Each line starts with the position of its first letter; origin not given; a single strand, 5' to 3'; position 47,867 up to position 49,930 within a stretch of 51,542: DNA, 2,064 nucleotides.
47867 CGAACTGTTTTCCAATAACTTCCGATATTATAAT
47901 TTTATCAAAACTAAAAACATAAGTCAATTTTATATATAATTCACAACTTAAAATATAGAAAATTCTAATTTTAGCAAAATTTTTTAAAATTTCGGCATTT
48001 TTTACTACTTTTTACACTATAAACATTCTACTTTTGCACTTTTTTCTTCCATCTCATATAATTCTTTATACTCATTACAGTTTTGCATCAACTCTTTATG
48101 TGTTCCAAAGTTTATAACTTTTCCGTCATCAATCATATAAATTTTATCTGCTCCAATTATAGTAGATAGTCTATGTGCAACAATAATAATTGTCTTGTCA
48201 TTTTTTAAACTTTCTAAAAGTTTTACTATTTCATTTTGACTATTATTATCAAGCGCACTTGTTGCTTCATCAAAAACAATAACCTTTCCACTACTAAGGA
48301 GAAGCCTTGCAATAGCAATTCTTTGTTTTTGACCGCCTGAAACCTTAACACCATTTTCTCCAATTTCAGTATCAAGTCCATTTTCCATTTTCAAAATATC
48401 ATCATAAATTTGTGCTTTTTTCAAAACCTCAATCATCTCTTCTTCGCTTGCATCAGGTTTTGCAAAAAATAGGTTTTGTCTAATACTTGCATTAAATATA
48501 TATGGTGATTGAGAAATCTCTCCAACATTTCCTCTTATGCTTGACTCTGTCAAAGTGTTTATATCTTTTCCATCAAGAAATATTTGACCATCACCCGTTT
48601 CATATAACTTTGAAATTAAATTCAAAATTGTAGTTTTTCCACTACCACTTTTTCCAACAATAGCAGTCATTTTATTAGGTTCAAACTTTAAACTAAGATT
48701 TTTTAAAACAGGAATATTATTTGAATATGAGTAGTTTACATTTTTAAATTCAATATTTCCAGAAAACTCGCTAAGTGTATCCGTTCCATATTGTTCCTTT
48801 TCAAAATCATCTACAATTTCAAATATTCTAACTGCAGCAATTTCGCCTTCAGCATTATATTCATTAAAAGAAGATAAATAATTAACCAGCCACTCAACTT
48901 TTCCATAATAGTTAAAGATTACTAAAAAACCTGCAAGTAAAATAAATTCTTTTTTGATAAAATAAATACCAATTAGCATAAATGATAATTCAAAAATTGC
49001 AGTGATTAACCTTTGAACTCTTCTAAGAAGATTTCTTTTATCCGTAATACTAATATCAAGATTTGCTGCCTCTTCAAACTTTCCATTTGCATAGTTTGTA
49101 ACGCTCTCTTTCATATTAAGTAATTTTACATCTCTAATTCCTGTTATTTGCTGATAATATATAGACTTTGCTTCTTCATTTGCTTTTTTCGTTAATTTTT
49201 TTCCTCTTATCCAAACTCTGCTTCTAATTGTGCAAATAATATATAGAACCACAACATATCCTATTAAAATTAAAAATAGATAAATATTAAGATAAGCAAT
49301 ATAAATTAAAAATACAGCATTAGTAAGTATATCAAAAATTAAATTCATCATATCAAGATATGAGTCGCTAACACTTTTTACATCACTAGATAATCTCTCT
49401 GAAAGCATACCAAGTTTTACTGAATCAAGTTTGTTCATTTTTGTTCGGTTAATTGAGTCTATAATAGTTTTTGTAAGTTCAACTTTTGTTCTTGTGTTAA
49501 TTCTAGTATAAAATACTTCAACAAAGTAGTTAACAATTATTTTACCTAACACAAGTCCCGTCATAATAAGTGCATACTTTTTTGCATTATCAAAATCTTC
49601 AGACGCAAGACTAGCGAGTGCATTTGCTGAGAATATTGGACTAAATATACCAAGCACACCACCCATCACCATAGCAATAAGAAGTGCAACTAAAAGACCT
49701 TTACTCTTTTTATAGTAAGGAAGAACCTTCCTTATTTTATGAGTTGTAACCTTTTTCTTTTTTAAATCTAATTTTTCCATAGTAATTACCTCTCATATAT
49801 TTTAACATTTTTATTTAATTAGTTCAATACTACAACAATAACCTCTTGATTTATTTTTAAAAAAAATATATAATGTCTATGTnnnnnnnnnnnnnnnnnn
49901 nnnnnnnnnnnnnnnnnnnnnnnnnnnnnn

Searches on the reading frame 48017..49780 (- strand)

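Call 101: search_protein_families(library=pfam, proteins=[window:48017-49780:-], max_evalue=0.001)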
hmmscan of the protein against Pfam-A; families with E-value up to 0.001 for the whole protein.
window:48017-49780:- (587 aa): 8 families
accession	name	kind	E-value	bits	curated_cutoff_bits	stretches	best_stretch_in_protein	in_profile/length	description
PF00005.33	ABC_tran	-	6.2e-31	108.3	25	1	359-508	1-137/137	ABC transporter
PF00664.28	ABC_membrane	-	7.6e-25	88.5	28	1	31-289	2-263/274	ABC transporter transmembrane region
PF02463.25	SMC_N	-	5.6e-09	36.2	40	1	363-550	19-211/220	RecF/RecN/SMC N terminal domain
PF13304.12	AAA_21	-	4.7e-05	24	27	0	371-392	1-22/304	AAA domain, putative AbiEii toxin, Type IV TA system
PF13401.12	AAA_22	-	5.5e-05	23.9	27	0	370-530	6-115/130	AAA domain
PF13604.12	AAA_30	-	0.00016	21.9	27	0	368-401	17-50/191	AAA domain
PF13555.12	AAA_29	-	0.00041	20.5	27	0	363-387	16-40/61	P-loop containing region of AAA domain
PF03193.22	RsgA_GTPase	-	0.00099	19.4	30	0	323-391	63-128/174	RsgA GTPase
